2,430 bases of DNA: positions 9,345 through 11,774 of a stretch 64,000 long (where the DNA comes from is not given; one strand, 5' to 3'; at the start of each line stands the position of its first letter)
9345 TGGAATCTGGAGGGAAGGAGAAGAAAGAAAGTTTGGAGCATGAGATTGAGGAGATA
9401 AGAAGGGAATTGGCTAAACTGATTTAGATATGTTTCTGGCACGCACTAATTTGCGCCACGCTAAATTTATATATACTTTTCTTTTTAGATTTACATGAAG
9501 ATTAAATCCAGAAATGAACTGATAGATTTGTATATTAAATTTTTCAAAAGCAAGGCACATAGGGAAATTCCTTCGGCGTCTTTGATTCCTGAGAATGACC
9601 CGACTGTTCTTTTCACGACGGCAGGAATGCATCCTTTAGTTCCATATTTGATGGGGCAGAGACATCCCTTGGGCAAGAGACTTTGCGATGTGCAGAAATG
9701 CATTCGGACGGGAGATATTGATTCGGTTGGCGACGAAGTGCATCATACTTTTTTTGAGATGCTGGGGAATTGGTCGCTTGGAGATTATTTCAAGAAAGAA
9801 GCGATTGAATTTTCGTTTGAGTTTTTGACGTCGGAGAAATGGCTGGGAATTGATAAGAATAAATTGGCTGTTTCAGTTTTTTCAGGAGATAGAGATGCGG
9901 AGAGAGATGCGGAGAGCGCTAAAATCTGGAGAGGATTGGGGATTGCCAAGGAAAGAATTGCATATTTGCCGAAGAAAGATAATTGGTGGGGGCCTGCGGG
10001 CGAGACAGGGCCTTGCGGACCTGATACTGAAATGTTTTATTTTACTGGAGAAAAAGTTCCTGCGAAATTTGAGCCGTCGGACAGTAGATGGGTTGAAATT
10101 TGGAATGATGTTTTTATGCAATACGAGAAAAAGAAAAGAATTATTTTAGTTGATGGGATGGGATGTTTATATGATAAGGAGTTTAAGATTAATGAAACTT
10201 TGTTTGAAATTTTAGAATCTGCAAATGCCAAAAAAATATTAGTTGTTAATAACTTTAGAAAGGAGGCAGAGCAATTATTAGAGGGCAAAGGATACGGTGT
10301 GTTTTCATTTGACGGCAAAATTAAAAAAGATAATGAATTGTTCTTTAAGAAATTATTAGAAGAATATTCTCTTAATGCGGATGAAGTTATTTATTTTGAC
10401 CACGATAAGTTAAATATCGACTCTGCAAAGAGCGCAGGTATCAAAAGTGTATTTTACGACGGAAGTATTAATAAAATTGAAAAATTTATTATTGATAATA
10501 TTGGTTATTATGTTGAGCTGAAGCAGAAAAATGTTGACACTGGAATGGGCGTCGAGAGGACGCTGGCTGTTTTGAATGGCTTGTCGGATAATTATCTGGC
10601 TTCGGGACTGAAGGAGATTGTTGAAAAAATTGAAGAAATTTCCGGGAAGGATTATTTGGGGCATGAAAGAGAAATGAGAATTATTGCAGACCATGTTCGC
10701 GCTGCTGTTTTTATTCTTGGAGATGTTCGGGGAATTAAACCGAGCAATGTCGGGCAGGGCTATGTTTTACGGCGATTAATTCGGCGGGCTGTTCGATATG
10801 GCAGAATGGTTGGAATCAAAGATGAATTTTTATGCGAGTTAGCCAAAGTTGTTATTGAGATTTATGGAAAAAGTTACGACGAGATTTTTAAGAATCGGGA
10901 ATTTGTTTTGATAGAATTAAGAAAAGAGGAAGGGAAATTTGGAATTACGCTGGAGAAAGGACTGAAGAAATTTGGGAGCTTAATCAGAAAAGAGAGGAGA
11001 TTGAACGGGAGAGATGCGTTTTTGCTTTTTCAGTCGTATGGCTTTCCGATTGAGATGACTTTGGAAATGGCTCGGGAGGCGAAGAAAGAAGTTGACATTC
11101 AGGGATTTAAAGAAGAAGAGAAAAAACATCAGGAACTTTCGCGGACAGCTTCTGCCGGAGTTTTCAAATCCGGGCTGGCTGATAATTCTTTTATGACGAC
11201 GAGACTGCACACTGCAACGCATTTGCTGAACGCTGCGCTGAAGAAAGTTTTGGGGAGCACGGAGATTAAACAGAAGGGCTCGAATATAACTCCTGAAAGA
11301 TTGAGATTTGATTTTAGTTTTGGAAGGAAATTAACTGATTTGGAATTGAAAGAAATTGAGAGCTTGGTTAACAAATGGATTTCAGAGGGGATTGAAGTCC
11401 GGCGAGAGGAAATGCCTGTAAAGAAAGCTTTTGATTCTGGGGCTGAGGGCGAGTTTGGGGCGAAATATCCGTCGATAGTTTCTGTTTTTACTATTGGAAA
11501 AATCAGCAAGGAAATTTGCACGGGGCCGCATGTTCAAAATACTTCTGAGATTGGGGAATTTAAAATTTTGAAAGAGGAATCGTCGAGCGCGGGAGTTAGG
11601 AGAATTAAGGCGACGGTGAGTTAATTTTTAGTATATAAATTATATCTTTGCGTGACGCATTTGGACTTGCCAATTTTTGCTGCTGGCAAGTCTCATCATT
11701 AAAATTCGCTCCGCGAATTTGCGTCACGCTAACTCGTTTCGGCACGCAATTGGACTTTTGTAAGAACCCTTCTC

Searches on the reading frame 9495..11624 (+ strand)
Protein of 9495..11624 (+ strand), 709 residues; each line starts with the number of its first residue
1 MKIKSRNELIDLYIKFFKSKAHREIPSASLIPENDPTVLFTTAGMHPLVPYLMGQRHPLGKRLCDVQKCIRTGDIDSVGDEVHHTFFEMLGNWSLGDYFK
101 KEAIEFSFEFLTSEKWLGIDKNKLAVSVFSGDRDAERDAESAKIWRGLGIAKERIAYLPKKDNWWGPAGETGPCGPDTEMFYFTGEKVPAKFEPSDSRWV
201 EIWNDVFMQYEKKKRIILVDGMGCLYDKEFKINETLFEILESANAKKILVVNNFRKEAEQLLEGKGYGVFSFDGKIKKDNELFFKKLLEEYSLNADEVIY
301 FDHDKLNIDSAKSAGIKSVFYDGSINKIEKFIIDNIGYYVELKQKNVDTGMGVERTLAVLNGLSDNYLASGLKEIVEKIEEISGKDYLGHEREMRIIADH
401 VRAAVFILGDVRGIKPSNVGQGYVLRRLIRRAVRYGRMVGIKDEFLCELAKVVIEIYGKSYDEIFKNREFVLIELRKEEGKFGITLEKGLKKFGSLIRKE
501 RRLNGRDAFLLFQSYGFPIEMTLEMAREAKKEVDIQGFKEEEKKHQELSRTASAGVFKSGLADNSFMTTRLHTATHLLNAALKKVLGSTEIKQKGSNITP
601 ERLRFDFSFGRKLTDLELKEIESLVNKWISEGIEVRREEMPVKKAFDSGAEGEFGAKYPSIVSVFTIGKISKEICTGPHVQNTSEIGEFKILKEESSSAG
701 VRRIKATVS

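Call 36: search_protein_families(library=pfam, proteins=[window:9495-11624:+], max_evalue=0.0001)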
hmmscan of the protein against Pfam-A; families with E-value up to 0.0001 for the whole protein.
window:9495-11624:+ (709 aa): 2 families
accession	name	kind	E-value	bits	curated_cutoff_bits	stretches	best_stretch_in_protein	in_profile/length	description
PF01411.24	tRNA-synt_2c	-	2.6e-126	422.8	30.3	2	11-216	4-212/552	tRNA synthetases class II (A)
PF07973.19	tRNA_SAD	-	2.4e-16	59.9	24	1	662-704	1-43/44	Threonyl and Alanyl tRNA synthetase second additional domain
